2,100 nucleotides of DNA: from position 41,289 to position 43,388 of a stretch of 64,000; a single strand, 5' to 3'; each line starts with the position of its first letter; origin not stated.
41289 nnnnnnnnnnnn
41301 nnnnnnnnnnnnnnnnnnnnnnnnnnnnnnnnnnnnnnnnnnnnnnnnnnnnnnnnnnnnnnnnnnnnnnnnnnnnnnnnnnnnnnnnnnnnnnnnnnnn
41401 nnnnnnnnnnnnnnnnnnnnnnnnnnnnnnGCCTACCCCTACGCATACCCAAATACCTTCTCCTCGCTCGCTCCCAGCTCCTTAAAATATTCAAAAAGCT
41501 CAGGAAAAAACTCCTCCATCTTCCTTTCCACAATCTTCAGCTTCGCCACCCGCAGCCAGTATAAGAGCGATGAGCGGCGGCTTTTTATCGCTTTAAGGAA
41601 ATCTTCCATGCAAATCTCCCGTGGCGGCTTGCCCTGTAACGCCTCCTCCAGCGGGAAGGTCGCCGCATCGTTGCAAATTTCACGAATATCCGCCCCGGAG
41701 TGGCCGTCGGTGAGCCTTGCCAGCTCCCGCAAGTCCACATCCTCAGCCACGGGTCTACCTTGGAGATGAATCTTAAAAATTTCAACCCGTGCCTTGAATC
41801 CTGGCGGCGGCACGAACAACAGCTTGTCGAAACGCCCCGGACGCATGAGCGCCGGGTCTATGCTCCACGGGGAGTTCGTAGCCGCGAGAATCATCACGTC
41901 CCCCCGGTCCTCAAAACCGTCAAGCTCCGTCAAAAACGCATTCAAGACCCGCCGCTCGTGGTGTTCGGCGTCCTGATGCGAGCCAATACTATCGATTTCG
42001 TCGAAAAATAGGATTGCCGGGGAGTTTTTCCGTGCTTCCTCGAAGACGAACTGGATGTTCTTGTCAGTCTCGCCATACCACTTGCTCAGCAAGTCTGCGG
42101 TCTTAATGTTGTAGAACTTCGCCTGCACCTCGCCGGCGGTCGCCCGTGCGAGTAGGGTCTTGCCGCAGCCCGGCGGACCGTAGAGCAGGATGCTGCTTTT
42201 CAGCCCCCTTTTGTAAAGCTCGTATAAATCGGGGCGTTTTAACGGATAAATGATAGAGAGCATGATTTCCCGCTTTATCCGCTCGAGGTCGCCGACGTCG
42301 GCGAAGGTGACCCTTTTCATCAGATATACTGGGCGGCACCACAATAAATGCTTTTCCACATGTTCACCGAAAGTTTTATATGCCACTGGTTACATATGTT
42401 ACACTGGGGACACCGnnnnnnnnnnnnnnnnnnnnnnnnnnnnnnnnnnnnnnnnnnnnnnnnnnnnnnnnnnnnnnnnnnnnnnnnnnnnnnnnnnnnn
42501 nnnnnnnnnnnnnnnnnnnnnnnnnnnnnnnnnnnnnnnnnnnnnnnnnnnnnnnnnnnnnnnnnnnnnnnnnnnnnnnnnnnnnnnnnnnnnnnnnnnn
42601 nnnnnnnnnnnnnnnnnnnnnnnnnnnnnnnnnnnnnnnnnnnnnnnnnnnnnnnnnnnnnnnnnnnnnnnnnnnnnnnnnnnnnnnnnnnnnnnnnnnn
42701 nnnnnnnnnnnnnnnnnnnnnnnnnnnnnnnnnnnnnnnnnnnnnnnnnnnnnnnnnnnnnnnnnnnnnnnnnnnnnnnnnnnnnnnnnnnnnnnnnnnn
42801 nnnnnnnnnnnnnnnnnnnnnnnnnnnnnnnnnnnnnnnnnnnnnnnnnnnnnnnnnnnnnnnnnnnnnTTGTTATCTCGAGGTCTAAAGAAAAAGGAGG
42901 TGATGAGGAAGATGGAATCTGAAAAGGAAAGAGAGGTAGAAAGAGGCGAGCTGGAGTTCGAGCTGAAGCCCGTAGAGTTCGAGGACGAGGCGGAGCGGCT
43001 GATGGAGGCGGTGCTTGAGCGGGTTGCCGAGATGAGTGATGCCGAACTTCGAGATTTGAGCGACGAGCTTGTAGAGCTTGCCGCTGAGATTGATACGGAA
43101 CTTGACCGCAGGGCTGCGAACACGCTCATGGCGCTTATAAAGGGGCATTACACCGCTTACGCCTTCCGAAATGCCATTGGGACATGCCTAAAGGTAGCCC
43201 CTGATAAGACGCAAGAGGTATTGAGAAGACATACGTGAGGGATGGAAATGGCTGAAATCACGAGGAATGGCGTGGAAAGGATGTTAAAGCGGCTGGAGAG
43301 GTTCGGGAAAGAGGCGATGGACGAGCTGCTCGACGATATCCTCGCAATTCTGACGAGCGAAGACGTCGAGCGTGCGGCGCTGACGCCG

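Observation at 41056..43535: Candidate undescribed module: AAA+ ATPase and KaiC/GvpD-like ATPase linked by a web of two unrecognised small domains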

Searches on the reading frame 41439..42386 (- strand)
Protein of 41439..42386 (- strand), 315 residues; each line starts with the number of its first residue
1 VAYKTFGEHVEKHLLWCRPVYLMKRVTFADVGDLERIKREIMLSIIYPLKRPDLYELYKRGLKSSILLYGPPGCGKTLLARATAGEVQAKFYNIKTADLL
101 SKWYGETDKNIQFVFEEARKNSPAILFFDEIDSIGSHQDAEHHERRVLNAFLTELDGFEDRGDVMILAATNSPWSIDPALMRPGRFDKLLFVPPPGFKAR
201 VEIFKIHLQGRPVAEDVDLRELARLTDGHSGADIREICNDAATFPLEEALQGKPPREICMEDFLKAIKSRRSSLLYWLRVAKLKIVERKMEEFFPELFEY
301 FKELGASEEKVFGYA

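Call 3: search_protein_families(library=pfam, proteins=[window:41439-42386:-], max_evalue=1)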
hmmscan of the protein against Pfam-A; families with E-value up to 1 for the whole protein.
window:41439-42386:- (315 aa): 34 families (the best 25 are shown)
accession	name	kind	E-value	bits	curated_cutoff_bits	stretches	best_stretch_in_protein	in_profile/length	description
PF00004.35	AAA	-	1.4e-42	145.7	21.2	1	66-193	1-130/131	ATPase family associated with various cellular activities (AAA)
PF17862.7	AAA_lid_3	-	1.6e-11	44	27.2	1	216-264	1-44/45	AAA+ lid domain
PF13191.12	AAA_16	-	2.6e-05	25.2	32.6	1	58-88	19-49/167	AAA ATPase domain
PF13173.12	AAA_14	-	4.4e-05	23.9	27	1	65-135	4-75/129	AAA domain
PF07724.20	AAA_2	-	5e-05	23.8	27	1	63-157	3-101/166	AAA domain (Cdc48 subfamily)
PF07728.20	AAA_5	-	7.6e-05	23.2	22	1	66-173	2-124/139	AAA domain (dynein-related subfamily)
PF05496.18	RuvB_N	-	0.00011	22.5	27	1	65-134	35-96/159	Holliday junction DNA helicase RuvB P-loop domain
PF00005.33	ABC_tran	-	0.00037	21.5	25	1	66-137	14-80/137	ABC transporter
PF01637.24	ATPase_2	-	0.00039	20.7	33.2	1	54-95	11-53/225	ATPase domain predominantly from Archaea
PF13401.12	AAA_22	-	0.00053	20.7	27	1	63-151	5-75/130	AAA domain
PF20720.3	nSTAND3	-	0.0023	18.1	27.2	1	65-111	19-68/155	Novel STAND NTPase 3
PF13238.12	AAA_18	-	0.0035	18.2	29.4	1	66-156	1-85/128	AAA domain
PF05729.18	NACHT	-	0.0042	17.4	26.7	1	66-84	3-21/167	NACHT domain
PF13481.12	AAA_25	-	0.0057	16.7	27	1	62-80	32-50/195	AAA domain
PF01695.23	IstB_IS21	-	0.0058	16.6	24.1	1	64-131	93-162/238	IstB-like ATP binding protein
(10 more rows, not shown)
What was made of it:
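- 41439..42320 (-): Single-ring classic AAA ATPase (293 aa), Cdc48/p97 D2-like, with no N-domain. It has pore loop KWYG, RPGRFD arginine fingers and an invariant C-terminal G-Y-[AVI]. Pfam AAA 145.7 bits plus AAA_lid_3 (call 3).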

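Call 24: search_protein_families(library=ncbifam, proteins=[window:41439-42320:-], max_evalue=0.1)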
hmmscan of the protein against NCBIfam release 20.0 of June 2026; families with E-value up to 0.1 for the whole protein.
window:41439-42320:- (293 aa): 37 families (the best 25 are shown)
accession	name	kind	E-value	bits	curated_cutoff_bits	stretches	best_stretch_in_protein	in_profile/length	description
TIGR01243.1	CDC48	subfamily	1.5e-72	245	802.65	1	3-270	449-721/733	CDC48 family AAA ATPase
NF003069.1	PRK03992.1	subfamily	1.7e-69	234.8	500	1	3-246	127-370/379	proteasome-activating nucleotidase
TIGR01242.2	TIGR01242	subfamily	2.9e-68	230.5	500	1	3-246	110-353/362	proteasome-activating nucleotidase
TIGR01241.2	FtsH_fam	equivalog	2.5e-65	221.4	600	1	2-244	157-398/598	ATP-dependent zinc metalloprotease FtsH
NF041006.2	cell_div_CdvC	equivalog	6.2e-65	219.5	650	1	3-252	99-353/370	cell division protein CdvC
NF047748.1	PrtsmActNtasePan1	equivalog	1.3e-56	192.4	750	1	4-245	145-386/405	proteasome-activating nucleotidase Pan1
NF047747.1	PrtsmActNtasePan2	equivalog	4.2e-54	184.3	700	1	3-244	147-388/397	proteasome-activating nucleotidase Pan2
NF008004.0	PRK10733.1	equivalog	6.4e-48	163.2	1008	1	3-223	148-372/644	ATP-dependent zinc metalloprotease FtsH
TIGR03689.1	pup_AAA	equivalog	6.2e-40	137.4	504.75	1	4-194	179-387/512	proteasome ATPase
NF042959.1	IteA_antiphage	equivalog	2.9e-35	122.1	510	1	32-220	116-301/367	anti-phage ATPase IteA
NF003229.0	PRK04195.1-5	equivalog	7.7e-08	31.4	280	1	7-118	17-121/413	replication factor C large subunit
TIGR03922.1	T7SS_EccA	equivalog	2.2e-06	26.5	466.65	1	44-146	315-421/557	type VII secretion AAA-ATPase EccA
NF009881.0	PRK13341.1-2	equivalog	3.9e-06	25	651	1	42-112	53-121/736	AAA family ATPase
TIGR00635.1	ruvB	equivalog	7.4e-06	25.2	299.05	1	43-112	32-93/305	Holliday junction branch migration DNA helicase RuvB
NF003745.1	PRK05342.1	equivalog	2.3e-05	23.4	359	1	41-124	109-198/418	ATP-dependent Clp protease ATP-binding subunit ClpX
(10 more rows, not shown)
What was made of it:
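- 41439..42320 (-): NCBIfam CDC48 245, PAN 235, CdvC 219 bits, all below their family cut-offs (call 24).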

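Call 49: search_protein_families(library=padloc, proteins=[window:41439-42320:-], max_evalue=0.01)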
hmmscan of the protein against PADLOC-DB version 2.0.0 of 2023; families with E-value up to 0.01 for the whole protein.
window:41439-42320:- (293 aa): 7 families
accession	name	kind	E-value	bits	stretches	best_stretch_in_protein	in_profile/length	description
PDLC02196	IetA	-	7.3e-39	132.2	1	27-221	108-299/374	-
PDLC02195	IetA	-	1.6e-30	104.7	1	41-219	137-312/395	-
PDLC04232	IetA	-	2.5e-27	94.1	1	16-218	91-291/330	-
PDLC04231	IetA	-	2.8e-16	58.1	1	41-173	117-247/262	-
PDLC00915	TRIP13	-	1.3e-15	55.6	1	40-249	62-292/302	TRIP13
PDLC00914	TRIP13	-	9.1e-12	43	1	44-207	74-251/302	TRIP13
PDLC04140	mad8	-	0.00074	17.1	1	44-76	30-67/314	mads_8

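Call 51: search_solved_structures(query=window:41439-42320:-, max_evalue=1e-30)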
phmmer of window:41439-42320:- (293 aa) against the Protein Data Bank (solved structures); distinct sequences matched with E-value up to 1e-30: 264 (the best 60 are shown).
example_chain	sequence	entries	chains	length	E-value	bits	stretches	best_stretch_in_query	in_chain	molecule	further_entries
5c18_A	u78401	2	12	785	4.2e-121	406.8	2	3-251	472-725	Transitional endoplasmic reticulum ATPase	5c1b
7wub_C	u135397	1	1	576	5.6e-120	403.1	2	3-235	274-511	Transitional endoplasmic reticulum ATPase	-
7wub_D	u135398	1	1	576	6.3e-120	402.9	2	3-235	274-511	Transitional endoplasmic reticulum ATPase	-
1r7r_A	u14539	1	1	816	9.9e-120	402.3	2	3-235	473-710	Transitional endoplasmic reticulum ATPase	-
7rlj_A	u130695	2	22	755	1e-119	402.2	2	3-235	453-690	Transitional endoplasmic reticulum ATPase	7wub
8yka_A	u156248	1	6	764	1e-119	402.2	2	3-235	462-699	Transitional endoplasmic reticulum ATPase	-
7y4w_A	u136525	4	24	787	1.2e-119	402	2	3-235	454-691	Transitional endoplasmic reticulum ATPase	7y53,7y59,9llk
5c19_A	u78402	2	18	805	1.3e-119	401.9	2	3-235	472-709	Transitional endoplasmic reticulum ATPase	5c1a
7bp8_A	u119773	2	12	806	1.3e-119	401.9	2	3-235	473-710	Transitional endoplasmic reticulum ATPase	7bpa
10qq_A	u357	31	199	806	1.3e-119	401.9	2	3-235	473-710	Transitional endoplasmic reticulum ATPase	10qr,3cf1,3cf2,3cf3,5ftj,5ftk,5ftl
7bp9_A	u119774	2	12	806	1.3e-119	401.9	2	3-235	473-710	Transitional endoplasmic reticulum ATPase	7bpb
7k57_A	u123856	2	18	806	1.3e-119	401.9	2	3-235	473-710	Transitional endoplasmic reticulum ATPase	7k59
5ifw_B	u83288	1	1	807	1.3e-119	401.9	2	3-235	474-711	Transitional endoplasmic reticulum ATPase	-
7rlf_A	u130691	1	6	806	1.3e-119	401.9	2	3-235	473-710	Transitional endoplasmic reticulum ATPase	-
7mdm_B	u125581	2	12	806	1.3e-119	401.9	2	3-235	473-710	Transitional endoplasmic reticulum ATPase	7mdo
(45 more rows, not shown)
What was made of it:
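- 41439..42320 (-): PDB p97/VAT D2, E = 1e-121 (call 51).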

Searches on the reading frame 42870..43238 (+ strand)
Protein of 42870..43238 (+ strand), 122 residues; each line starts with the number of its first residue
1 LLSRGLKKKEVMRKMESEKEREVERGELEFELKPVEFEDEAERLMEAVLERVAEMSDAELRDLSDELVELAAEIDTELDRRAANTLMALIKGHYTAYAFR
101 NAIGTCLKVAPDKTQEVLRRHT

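Call 3: search_protein_families(library=pfam, proteins=[window:42870-43238:+], max_evalue=1)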
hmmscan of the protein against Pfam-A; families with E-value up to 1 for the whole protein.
window:42870-43238:+ (122 aa): 3 families
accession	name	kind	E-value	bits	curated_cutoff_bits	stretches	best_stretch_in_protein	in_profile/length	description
PF13274.11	SocA_Panacea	-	0.051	14.9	25.7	1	12-65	58-107/113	Antitoxin SocA-like, Panacea domain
PF16752.10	TBCC_N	-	0.075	13.8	27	1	6-89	3-85/115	Tubulin-specific chaperone C N-terminal domain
PF02921.19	UCR_TM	-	0.12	13.2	23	1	75-108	26-59/66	Ubiquinol cytochrome reductase transmembrane region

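Call 24: search_protein_families(library=ncbifam, proteins=[window:42903-43238:+], max_evalue=0.1)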
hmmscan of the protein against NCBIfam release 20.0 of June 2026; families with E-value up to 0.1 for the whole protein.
window:42903-43238:+ (111 aa): 2 families
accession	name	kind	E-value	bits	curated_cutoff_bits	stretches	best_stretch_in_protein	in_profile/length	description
NF033756.1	gliding_GltC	equivalog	0.021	13.6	450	1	28-78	464-512/622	adventurous gliding motility protein GltC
NF033919.1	PA2779_fam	subfamily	0.031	14.4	40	1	35-61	65-91/123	PA2779 family protein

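Call 32: find_homologous_proteins(query=A3, max_evalue=0.01)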
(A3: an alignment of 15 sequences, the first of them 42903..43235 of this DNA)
Query A3 (15 sequences) (111 aa, profile of the alignment): 18 proteins with E <= 0.01 among 4799 candidates.
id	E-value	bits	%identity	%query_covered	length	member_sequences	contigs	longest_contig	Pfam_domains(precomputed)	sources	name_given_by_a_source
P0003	1.2e-29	120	25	55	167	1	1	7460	-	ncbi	-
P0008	1.5e-29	119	73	97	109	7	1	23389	-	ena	-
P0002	1.5e-29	119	28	65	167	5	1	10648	-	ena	-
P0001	1.9e-29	119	26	65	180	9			-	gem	-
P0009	3.0e-29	118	-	-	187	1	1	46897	-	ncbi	-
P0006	8.0e-29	117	22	41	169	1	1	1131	-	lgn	-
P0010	1.3e-28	116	-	-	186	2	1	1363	-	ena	-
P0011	1.4e-28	116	71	98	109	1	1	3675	-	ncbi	ncbi:MAG: hypothetical protein ACXQTZ_01945 [Candidatus Alkanophagales archaeon]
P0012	2.3e-28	115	-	-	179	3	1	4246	-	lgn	-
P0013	3.2e-28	115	-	-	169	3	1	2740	-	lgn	-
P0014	5.9e-28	114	-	-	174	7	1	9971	-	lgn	-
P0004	2.2e-27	112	-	-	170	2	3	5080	-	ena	-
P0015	6.4e-27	111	-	-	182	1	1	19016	-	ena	-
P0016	9.9e-27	110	27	45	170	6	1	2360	-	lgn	-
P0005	2.4e-26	109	-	-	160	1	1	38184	-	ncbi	-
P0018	3.7e-13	67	-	-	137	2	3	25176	-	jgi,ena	-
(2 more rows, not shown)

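Call 33: find_encoding_contigs(protein=P0018, flank=10000, max_places=4)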
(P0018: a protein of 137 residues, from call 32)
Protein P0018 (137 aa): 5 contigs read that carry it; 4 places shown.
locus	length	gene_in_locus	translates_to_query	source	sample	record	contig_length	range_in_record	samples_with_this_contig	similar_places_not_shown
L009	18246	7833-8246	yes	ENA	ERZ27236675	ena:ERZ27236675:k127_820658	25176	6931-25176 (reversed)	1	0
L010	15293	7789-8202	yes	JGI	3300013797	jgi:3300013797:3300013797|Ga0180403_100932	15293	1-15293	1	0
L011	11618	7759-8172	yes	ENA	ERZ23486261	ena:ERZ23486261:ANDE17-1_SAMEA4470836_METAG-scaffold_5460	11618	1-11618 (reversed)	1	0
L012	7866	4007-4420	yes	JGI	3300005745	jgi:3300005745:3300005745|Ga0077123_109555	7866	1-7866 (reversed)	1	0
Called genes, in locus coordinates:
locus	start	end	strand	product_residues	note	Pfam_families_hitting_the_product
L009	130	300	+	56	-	-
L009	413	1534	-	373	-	PF00266:Aminotran_5, PF00155:Aminotran_1_2 (weak), PF00282:Pyridoxal_deC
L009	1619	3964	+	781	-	PF04851:ResIII, PF00270:DEAD, PF22590:Cas3-like_C_2 (faint), PF21210:RNA_helicase_helical, PF00271:Helicase_C, PF02732:ERCC4, PF12826:HHH_2, PF14520:HHH_5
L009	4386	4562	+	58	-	-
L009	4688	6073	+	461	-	PF06745:ATPase, PF07088:GvpD_P-loop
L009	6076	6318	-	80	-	-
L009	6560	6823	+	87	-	-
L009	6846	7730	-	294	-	PF00004:AAA, PF17862:AAA_lid_3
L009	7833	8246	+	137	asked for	-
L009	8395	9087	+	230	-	PF12225:DUF5981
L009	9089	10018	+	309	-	PF02219:MTHFR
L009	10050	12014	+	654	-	PF00890:FAD_binding_2 (weak), PF12831:FAD_oxidored, PF13450:NAD_binding_8 (weak), PF12838:Fer4_7 (weak), PF00037:Fer4 (weak), PF12797:Fer4_2 (weak), PF12838:Fer4_7, PF14697:Fer4_21, +11 more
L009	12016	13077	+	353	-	PF04422:FrhB_FdhB_N, PF04432:FrhB_FdhB_C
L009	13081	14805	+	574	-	PF07992:Pyr_redox_2, PF13450:NAD_binding_8 (weak), PF00037:Fer4 (weak), PF12837:Fer4_6, PF12838:Fer4_7, PF13237:Fer4_10 (weak), PF14697:Fer4_21, PF13187:Fer4_9, +1 more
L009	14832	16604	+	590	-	PF13450:NAD_binding_8 (faint), PF00070:Pyr_redox (faint), PF01134:GIDA (faint), PF01266:DAO (faint), PF03486:HI0933_like (faint), PF07992:Pyr_redox_2, PF12831:FAD_oxidored (faint), PF14697:Fer4_21, +5 more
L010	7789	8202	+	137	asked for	-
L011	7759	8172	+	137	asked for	-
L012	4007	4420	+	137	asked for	-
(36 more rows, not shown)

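Call 49: search_protein_families(library=padloc, proteins=[window:42903-43238:+], max_evalue=0.01)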
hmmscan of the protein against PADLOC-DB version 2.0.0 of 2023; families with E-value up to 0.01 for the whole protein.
window:42903-43238:+ (111 aa): 1 family
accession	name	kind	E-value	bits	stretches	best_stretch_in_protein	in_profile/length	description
PDLC03839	LeoA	-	0.0034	14.5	1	18-82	342-391/559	-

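Call 60: search_solved_structures(query=A3, max_evalue=10)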
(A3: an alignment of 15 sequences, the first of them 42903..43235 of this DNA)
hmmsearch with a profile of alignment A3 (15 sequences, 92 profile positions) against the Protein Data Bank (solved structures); distinct sequences matched with E-value up to 10: 13.
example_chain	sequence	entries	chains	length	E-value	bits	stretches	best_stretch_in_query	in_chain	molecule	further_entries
5j10_A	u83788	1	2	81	0.26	14.2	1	4-44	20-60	peptide design 2L4HC2_24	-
6u1s_A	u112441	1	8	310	0.66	13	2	13-82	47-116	de novo designed 16-helix transmembrane nanopore, TMHC8_R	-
8f6r_A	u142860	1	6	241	0.74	12.8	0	2-45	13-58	De novo designed oligomeric protein C6-79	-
5ykh_A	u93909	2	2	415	0.75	12.8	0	41-70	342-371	Pumilio homolog 1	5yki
6a34_A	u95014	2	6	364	0.82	12.7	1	13-63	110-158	Putative methylthioribose-1-phosphate isomerase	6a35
9v2t_A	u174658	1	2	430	1.1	12.2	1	11-54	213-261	Cytochrome P450 monooxygenase CYP107Z12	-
5u2u_A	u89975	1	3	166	1.2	12.1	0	60-84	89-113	Heat shock protein 104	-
2zii_A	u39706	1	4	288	1.9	11.5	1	24-70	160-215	Vacuolar protein sorting-associated protein 74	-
4tu3_A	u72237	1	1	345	3.5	10.6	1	24-70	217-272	Vacuolar protein sorting-associated protein 74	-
2zih_A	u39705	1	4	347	3.6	10.6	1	24-70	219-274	Vacuolar protein sorting-associated protein 74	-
9o5s_Q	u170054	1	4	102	4.3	10.4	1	7-50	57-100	BXMart1-3 minibinder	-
8umd_B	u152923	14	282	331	6.9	9.7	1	7-65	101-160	Flagellar motor switch protein FliG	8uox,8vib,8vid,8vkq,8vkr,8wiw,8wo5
8umx_B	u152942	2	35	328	8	9.5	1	7-65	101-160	Flagellar motor switch protein FliG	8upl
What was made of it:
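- On Any Pfam, NCBIfam or PDB family (for domain Y): The Y profile against PDB sequences gave nothing below E = 0.26 (call 60).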
